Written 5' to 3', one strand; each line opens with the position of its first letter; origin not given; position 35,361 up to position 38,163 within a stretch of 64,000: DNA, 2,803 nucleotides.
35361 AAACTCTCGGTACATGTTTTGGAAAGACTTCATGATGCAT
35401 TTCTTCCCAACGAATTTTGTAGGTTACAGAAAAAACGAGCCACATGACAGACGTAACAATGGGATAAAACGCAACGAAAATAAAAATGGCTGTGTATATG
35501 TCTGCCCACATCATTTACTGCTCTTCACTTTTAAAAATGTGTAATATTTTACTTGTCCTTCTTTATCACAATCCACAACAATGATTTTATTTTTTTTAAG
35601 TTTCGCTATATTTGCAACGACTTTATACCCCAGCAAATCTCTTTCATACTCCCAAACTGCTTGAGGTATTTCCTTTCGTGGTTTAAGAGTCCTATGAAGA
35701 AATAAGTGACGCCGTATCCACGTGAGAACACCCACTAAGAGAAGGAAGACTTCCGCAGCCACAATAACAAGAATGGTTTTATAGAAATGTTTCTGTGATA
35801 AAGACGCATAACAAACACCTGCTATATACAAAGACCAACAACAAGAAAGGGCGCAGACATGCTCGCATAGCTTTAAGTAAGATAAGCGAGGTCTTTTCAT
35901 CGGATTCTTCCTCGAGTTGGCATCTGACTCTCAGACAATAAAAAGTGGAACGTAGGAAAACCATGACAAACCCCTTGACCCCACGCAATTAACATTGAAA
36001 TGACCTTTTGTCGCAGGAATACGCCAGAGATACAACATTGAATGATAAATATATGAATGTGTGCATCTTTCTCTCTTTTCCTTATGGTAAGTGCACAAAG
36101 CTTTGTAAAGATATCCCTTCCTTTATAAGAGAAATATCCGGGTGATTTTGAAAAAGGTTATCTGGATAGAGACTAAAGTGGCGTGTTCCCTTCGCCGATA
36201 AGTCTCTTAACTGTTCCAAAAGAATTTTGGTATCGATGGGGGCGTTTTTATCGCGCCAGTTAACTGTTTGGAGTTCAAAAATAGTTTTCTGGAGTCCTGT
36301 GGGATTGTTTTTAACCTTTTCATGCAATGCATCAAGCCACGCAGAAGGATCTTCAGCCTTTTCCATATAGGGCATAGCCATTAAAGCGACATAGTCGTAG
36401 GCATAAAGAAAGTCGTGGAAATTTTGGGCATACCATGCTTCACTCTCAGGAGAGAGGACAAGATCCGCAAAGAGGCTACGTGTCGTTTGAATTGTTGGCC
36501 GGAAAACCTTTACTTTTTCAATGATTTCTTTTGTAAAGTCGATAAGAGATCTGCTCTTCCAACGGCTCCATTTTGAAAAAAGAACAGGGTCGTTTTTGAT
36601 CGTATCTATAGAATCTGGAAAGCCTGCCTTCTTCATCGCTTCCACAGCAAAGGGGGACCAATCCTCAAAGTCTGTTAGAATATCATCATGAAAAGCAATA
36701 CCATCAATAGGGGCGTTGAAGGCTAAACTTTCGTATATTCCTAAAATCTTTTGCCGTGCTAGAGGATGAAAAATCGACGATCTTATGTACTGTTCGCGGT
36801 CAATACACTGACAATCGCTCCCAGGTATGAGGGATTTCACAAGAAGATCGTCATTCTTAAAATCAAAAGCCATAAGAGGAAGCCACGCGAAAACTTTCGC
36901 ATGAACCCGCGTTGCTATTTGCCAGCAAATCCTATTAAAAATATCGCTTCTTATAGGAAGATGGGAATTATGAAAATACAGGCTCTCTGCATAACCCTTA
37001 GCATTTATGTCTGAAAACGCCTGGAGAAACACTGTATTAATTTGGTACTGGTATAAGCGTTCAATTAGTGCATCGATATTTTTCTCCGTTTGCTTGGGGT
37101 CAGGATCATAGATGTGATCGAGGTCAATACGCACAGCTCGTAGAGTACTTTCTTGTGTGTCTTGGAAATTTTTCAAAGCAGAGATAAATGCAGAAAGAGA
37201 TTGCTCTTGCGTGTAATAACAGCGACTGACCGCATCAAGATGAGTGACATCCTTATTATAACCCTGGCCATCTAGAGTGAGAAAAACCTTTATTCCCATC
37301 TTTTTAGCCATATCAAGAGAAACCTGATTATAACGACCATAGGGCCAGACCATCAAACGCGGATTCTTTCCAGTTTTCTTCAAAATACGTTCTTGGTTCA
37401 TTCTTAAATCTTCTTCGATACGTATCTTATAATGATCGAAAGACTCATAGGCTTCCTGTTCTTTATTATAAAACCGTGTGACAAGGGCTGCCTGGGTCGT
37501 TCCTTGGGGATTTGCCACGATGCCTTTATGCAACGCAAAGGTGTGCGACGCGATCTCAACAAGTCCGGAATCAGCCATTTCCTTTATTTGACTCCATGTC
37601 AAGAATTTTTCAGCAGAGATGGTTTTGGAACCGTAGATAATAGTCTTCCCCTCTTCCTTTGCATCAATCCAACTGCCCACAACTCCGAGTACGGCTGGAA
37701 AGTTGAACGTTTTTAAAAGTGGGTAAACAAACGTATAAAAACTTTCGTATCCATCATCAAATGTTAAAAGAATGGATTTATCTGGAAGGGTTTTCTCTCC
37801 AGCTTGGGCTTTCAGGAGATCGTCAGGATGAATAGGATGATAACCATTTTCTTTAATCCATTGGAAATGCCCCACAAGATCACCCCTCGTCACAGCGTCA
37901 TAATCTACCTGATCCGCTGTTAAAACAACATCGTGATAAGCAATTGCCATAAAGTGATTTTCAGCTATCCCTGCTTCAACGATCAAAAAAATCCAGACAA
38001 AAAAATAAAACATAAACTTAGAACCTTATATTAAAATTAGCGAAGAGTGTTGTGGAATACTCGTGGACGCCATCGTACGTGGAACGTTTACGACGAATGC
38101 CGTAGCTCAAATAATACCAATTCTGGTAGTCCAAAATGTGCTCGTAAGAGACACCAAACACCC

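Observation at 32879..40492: PNAG (pga) locus with non-canonical order pgaA-pgaB / pgaD-like-pgaC-glmM paralog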

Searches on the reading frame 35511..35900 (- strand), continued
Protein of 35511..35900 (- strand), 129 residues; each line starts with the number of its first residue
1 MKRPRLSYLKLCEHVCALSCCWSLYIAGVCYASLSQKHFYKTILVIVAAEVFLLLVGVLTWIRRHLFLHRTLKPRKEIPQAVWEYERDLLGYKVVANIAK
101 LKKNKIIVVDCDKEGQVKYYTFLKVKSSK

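Call 73: find_encoding_contigs(protein=P0134, flank=10000, max_places=2)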
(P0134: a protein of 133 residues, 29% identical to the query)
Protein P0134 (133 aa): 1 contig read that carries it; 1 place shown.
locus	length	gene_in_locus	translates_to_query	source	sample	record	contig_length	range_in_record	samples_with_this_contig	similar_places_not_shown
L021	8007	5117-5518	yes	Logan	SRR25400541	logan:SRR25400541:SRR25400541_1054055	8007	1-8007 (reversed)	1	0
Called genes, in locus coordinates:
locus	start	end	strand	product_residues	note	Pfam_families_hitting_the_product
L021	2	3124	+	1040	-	?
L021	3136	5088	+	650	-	PF01522:Polysacc_deac_1, PF02638:GHL10 (weak), PF14883:GHL13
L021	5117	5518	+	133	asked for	-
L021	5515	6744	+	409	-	PF13506:Glyco_transf_21, PF00535:Glycos_transf_2, PF13641:Glyco_tranf_2_3, PF01644:Chitin_synth_1 (faint), PF13632:Glyco_trans_2_3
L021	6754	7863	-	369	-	PF01098:FTSW_RODA_SPOVE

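Call 74: find_encoding_contigs(protein=P0136, flank=10000, max_places=2)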
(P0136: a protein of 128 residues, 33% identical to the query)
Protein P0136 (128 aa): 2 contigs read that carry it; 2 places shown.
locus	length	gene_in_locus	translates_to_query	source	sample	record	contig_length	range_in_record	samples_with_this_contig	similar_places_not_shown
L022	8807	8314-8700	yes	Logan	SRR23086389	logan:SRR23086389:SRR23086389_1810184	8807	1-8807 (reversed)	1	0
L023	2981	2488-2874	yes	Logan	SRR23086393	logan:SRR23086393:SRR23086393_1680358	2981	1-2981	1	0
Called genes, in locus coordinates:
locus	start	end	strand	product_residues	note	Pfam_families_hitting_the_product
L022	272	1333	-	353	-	PF17761:DUF1016_N, PF06250:YhcG_C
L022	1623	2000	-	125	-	PF00903:Glyoxalase (weak)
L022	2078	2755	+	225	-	PF08279:HTH_11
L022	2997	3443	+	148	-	-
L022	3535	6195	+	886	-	PF07719:TPR_2 (faint), PF12895:ANAPC3 (faint), PF13424:TPR_12 (faint), PF13432:TPR_16 (faint), PF23914:TPR_CcmH_CycH (faint), PF24575:TPR_Slam (faint), PF25064:ARM_TT21_5th (faint), PF00515:TPR_1 (faint), +10 more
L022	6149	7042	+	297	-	PF01522:Polysacc_deac_1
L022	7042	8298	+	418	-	PF13506:Glyco_transf_21, PF03142:Chitin_synth_2 (faint), PF00535:Glycos_transf_2, PF10111:Glyco_tranf_2_2, PF13641:Glyco_tranf_2_3, PF13632:Glyco_trans_2_3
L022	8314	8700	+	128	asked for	-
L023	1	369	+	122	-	?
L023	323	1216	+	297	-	PF01522:Polysacc_deac_1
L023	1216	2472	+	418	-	PF13506:Glyco_transf_21, PF03142:Chitin_synth_2 (faint), PF00535:Glycos_transf_2, PF10111:Glyco_tranf_2_2, PF13641:Glyco_tranf_2_3, PF13632:Glyco_trans_2_3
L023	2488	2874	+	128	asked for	-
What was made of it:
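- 35511..35900 (-): pgaD-like gene: 129-aa inner-membrane protein with two TM helices, a basic juxtamembrane motif (W61-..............) and a small cytoplasmic beta-sheet. One homologue, P0136, lies after pgaC (call 74).
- One member occupies the canonical post-pgaC slot (call 74).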

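Call 80: search_protein_families(library=ncbifam, proteins=[L006:4473-5330:+, L021:2-3124:+], max_evalue=0.001)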
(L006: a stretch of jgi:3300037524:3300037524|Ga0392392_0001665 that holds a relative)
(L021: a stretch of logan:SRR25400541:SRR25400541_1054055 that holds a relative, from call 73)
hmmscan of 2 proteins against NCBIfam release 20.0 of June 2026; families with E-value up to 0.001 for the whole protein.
L006:4473-5330:+ (285 aa): 1 family
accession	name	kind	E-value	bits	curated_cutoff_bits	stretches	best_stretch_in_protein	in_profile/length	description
NF038129.1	PEP_NF038129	equivalog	0.0004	20.3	65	1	220-273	138-192/194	NF038129 family PEP-CTERM protein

L021:2-3124:+ (1040 aa): 15 families
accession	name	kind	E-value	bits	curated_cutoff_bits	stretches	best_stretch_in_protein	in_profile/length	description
TIGR03939.1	PGA_TPR_OMP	equivalog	4.5e-169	564.3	366.65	2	256-1040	21-800/800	poly-beta-1,6 N-acetyl-D-glucosamine export porin PgaA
NF007468.0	PRK10049.1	equivalog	3e-100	336.6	1043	2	258-1040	38-817/817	poly-beta-1,6 N-acetyl-D-glucosamine export porin PgaA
NF011172.0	PRK14574.1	equivalog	2e-60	204.7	1638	1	294-1040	74-822/822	poly-beta-1,6 N-acetyl-D-glucosamine export porin PgaA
TIGR02917.1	PEP_TPR_lipo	equivalog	2.1e-22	78.8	312.2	2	301-426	512-637/899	XrtA/PEP-CTERM system TPR-repeat protein PrsT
NF052415.1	T3SS_chap_SctY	equivalog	1.6e-17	64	70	1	105-195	9-102/106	type III secretion apparatus assembly chaperone SctY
NF040959.1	MamA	equivalog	3.2e-14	52.8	200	2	40-200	43-203/204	magnetosome protein MamA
TIGR02521.1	type_IV_pilW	equivalog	4.2e-10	39.6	154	1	41-174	72-208/234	type IV pilus biogenesis/stability protein PilW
NF033920.0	C39_PA2778_fam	equivalog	1.9e-09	37.3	150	0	77-160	165-248/255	PA2778 family cysteine peptidase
TIGR02552.1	LcrH_SycD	equivalog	4.7e-09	36.1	104.8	1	115-204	31-120/136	SycD/LcrH family type III secretion system chaperone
NF052400.1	M48_BAM_BepA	equivalog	2e-06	26.9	570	0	642-751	315-424/483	beta-barrel assembly-enhancing protease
TIGR02795.1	tol_pal_ybgF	equivalog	4e-06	27.4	90.1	0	524-590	48-113/119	tol-pal system protein YbgF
NF008757.0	PRK11788.1-5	equivalog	8.6e-06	25.1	363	0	80-192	192-304/388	lipopolysaccharide assembly protein LapB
NF008520.0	PRK11447.1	equivalog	4.7e-05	21.4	858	0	112-211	613-709/1157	cellulose synthase complex outer membrane protein BcsC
NF033762.1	social_mot_Tgl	equivalog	0.00056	19.3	225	0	78-171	146-239/252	social motility TPR repeat lipoprotein Tgl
NF002725.1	PRK02603.1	equivalog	0.00081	19.4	143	0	72-120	76-124/173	photosystem I assembly protein Ycf3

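Call 88: search_protein_families(library=ncbifam, proteins=[L022:7042-8298:+, L022:3535-6195:+, L022:6149-7042:+, L020:10335-11540:+, L021:5515-6744:+, L006:5809-7080:+, L006:7097-8839:+], max_evalue=1e-20)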
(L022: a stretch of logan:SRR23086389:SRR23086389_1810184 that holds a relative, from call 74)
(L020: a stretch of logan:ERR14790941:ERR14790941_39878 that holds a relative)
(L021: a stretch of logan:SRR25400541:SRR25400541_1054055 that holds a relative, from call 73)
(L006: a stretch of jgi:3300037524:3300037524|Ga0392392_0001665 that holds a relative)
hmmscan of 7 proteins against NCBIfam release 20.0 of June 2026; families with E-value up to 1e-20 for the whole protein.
L022:7042-8298:+ (418 aa): 5 families
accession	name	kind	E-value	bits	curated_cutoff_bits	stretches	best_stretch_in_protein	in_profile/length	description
TIGR03937.1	PgaC_IcaA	equivalog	4.8e-109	365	422.3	1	24-408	4-396/407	poly-beta-1,6-N-acetyl-D-glucosamine synthase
TIGR03965.1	mycofact_glyco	equivalog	4.5e-28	98.3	280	1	59-284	71-299/467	mycofactocin biosynthesis glycosyltransferase MftF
TIGR03111.1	glyc2_xrt_Gpos1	hypoth_equivalog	1.9e-24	86.3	363.95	1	23-398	12-400/439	TIGR03111 family XrtG-associated glycosyltransferase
NF041875.1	EPS_EpsD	equivalog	1.1e-22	80.8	370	1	64-281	1-223/325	exopolysaccharide biosynthesis glycosyltransferase EpsD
TIGR04242.1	nodulat_NodC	equivalog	4.9e-22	78.4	550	1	35-359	20-358/395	chitooligosaccharide synthase NodC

L022:3535-6195:+ (886 aa): 1 family
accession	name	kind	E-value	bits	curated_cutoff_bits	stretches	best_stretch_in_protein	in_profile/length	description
TIGR02917.1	PEP_TPR_lipo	equivalog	9.2e-24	83.4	312.2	0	292-469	640-814/899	XrtA/PEP-CTERM system TPR-repeat protein PrsT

L022:6149-7042:+ (297 aa): 0 families

L020:10335-11540:+ (401 aa): 6 families
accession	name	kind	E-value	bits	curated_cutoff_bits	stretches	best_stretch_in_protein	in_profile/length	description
TIGR03937.1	PgaC_IcaA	equivalog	5.6e-110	368.1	422.3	1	11-400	3-405/407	poly-beta-1,6-N-acetyl-D-glucosamine synthase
TIGR03965.1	mycofact_glyco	equivalog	1.7e-31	109.6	280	1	47-289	73-318/467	mycofactocin biosynthesis glycosyltransferase MftF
TIGR03030.1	CelA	equivalog_domain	4.9e-28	97.6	699.1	1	9-283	93-389/714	UDP-forming cellulose synthase catalytic subunit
TIGR04242.1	nodulat_NodC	equivalog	8.5e-28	97.4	550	1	8-271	10-284/395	chitooligosaccharide synthase NodC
TIGR03111.1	glyc2_xrt_Gpos1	hypoth_equivalog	1.5e-27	96.5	363.95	1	16-381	16-399/439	TIGR03111 family XrtG-associated glycosyltransferase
NF041875.1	EPS_EpsD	equivalog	3.2e-25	89.2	370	1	50-286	1-242/325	exopolysaccharide biosynthesis glycosyltransferase EpsD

L021:5515-6744:+ (409 aa): 5 families
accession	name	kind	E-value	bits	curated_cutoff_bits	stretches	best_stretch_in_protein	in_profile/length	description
TIGR03937.1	PgaC_IcaA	equivalog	1.5e-109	366.7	422.3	1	17-406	3-403/407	poly-beta-1,6-N-acetyl-D-glucosamine synthase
TIGR03965.1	mycofact_glyco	equivalog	1.9e-32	112.8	280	1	50-292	70-314/467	mycofactocin biosynthesis glycosyltransferase MftF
TIGR04242.1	nodulat_NodC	equivalog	2.1e-26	92.8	550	1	16-277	8-284/395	chitooligosaccharide synthase NodC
TIGR03111.1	glyc2_xrt_Gpos1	hypoth_equivalog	5.6e-25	88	363.95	1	20-388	14-397/439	TIGR03111 family XrtG-associated glycosyltransferase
TIGR03030.1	CelA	equivalog_domain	5.6e-24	84.2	699.1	0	209-290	309-390/714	UDP-forming cellulose synthase catalytic subunit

L006:5809-7080:+ (423 aa): 6 families
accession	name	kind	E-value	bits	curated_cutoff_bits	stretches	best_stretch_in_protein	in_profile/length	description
TIGR03937.1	PgaC_IcaA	equivalog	7.5e-118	394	422.3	1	23-415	4-402/407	poly-beta-1,6-N-acetyl-D-glucosamine synthase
TIGR03965.1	mycofact_glyco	equivalog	2.5e-32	112.4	280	1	56-324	69-331/467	mycofactocin biosynthesis glycosyltransferase MftF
TIGR03030.1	CelA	equivalog_domain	2.5e-27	95.3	699.1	1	36-290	105-382/714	UDP-forming cellulose synthase catalytic subunit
TIGR04242.1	nodulat_NodC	equivalog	4.1e-24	85.3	550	1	31-285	17-284/395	chitooligosaccharide synthase NodC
NF041875.1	EPS_EpsD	equivalog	3.2e-23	82.6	370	1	64-302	1-244/325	exopolysaccharide biosynthesis glycosyltransferase EpsD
TIGR03111.1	glyc2_xrt_Gpos1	hypoth_equivalog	4.4e-22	78.5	363.95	1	26-331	15-329/439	TIGR03111 family XrtG-associated glycosyltransferase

L006:7097-8839:+ (580 aa): 0 families

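Call 93: find_encoding_contigs(protein=P0147, flank=8000, max_places=2)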
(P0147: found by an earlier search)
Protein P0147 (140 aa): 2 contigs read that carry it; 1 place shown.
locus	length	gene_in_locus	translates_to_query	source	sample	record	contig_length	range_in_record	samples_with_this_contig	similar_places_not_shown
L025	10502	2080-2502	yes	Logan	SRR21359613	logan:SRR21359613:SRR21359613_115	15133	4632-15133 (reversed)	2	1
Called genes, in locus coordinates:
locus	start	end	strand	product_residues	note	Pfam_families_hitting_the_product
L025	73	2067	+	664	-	PF01522:Polysacc_deac_1, PF14883:GHL13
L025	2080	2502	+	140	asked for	-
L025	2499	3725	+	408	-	PF13506:Glyco_transf_21, PF00535:Glycos_transf_2, PF10111:Glyco_tranf_2_2 (faint), PF13641:Glyco_tranf_2_3, PF01644:Chitin_synth_1 (faint), PF13632:Glyco_trans_2_3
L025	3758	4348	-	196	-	PF12007:DUF3501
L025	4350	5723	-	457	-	PF02754:CCG (weak)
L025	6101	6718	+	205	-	PF01612:DNA_pol_A_exo1, PF13482:RNase_H_2 (weak)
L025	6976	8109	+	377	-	PF02350:Epimerase_2, PF00534:Glycos_transf_1 (faint)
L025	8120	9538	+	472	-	PF02558:ApbA (faint), PF03446:NAD_binding_2 (faint), PF03721:UDPG_MGDP_dh_N, PF00984:UDPG_MGDP_dh, PF03720:UDPG_MGDP_dh_C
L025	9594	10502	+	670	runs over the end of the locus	PF13522:GATase_6, PF13537:GATase_7, PF00733:Asn_synthase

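Call 94: find_encoding_contigs(protein=P0142, flank=3000, max_places=2)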
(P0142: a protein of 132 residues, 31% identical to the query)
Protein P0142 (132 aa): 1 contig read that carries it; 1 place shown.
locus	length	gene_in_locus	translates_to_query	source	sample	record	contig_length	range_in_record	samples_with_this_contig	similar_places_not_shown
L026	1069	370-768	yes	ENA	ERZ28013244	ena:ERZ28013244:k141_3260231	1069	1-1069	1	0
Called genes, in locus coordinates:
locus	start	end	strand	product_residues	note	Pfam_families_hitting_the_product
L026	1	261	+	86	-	?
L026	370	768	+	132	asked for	-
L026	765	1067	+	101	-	?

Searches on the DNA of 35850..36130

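Call 82: search_rna_families(source=window, start=35850, end=36130, threshold=evalue, max_evalue=1)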
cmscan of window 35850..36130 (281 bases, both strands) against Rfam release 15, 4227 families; matches with E-value up to 1: 0.
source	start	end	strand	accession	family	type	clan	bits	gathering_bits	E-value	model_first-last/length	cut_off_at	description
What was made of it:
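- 35901..36081 (-): 181-bp intergenic gap between pgaB and the pgaD-like gene, with a GAGGA Shine-Dalgarno just before the ATG. No Rfam match at E<=1 (call 82).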

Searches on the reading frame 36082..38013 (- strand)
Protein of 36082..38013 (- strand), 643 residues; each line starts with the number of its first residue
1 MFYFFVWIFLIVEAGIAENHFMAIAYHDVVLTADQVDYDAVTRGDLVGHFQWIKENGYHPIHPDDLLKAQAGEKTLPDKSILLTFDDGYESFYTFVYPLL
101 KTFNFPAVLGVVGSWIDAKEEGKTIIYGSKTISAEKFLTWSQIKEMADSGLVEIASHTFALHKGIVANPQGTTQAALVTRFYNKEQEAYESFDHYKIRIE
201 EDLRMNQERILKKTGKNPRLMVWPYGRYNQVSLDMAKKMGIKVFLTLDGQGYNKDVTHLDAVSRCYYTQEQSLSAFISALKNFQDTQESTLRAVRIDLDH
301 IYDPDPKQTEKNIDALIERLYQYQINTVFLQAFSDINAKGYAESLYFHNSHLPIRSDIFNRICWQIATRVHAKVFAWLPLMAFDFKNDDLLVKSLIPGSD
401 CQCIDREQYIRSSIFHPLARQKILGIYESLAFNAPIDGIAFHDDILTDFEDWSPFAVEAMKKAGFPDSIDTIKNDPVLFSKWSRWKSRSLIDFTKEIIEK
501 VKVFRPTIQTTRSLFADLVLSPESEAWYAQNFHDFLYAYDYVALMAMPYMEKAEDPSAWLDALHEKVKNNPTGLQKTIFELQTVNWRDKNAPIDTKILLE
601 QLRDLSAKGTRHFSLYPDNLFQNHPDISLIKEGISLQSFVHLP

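Call 4: search_protein_families(library=pfam, proteins=[window:36082-38013:-], max_evalue=0.1)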
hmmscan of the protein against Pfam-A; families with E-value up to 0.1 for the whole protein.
window:36082-38013:- (643 aa): 5 families
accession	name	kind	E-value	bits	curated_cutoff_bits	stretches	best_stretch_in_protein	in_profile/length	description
PF14883.12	GHL13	-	3.8e-117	391.4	27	1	296-616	2-324/324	Hypothetical glycosyl hydrolase family 13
PF01522.26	Polysacc_deac_1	-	1.4e-25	90.1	23.1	1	74-243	2-123/124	Polysaccharide deacetylase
PF02638.21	GHL10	-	0.0014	18.2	27.9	1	415-513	134-228/311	Glycosyl hydrolase-like 10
PF23925.1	A-sol_ELP1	-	0.0025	18.1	27.6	1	289-343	22-78/203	ELP1 alpha-solenoid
PF03065.20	Glyco_hydro_57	-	0.0072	16.1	21.2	1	141-276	92-197/291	Glycosyl hydrolase family 57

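Call 5: search_protein_families(library=ncbifam, proteins=[window:36082-38013:-], max_evalue=0.1)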
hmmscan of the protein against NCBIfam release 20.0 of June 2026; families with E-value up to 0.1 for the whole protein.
window:36082-38013:- (643 aa): 9 families
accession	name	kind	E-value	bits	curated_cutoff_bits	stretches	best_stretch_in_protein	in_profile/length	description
TIGR03938.2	deacetyl_PgaB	equivalog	5.6e-229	761.5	321.9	1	19-636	1-620/621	poly-beta-1,6-N-acetyl-D-glucosamine N-deacetylase PgaB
NF011177.0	PRK14582.1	equivalog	1.2e-203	678.1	923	1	13-635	41-663/671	poly-beta-1,6-N-acetyl-D-glucosamine N-deacetylase PgaB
NF011176.0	PRK14581.1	equivalog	7.5e-184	612.6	1091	1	16-632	44-661/673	poly-beta-1,6-N-acetyl-D-glucosamine N-deacetylase PgaB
TIGR03933.1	PIA_icaB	equivalog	1.1e-13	51.3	248.35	1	35-251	29-214/245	intercellular adhesin biosynthesis polysaccharide N-deacetylase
TIGR02764.1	spore_ybaN_pdaB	equivalog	1.1e-07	31.9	237.4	1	196-244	76-124/191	polysaccharide deacetylase family sporulation protein PdaB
TIGR02884.1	spore_pdaA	equivalog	2.9e-06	27.2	298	1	78-120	36-79/224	delta-lactam-biosynthetic de-N-acetylase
TIGR04243.1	nodulat_NodB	equivalog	0.016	14.7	240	0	79-120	2-44/197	chitooligosaccharide deacetylase NodB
NF040609.1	blaRASA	exception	0.026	13.6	600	1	96-174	63-138/295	RASA family extended-spectrum class A beta-lactamase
TIGR03705.1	poly_P_kin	equivalog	0.057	11.8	465.85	0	144-231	259-345/673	polyphosphate kinase 1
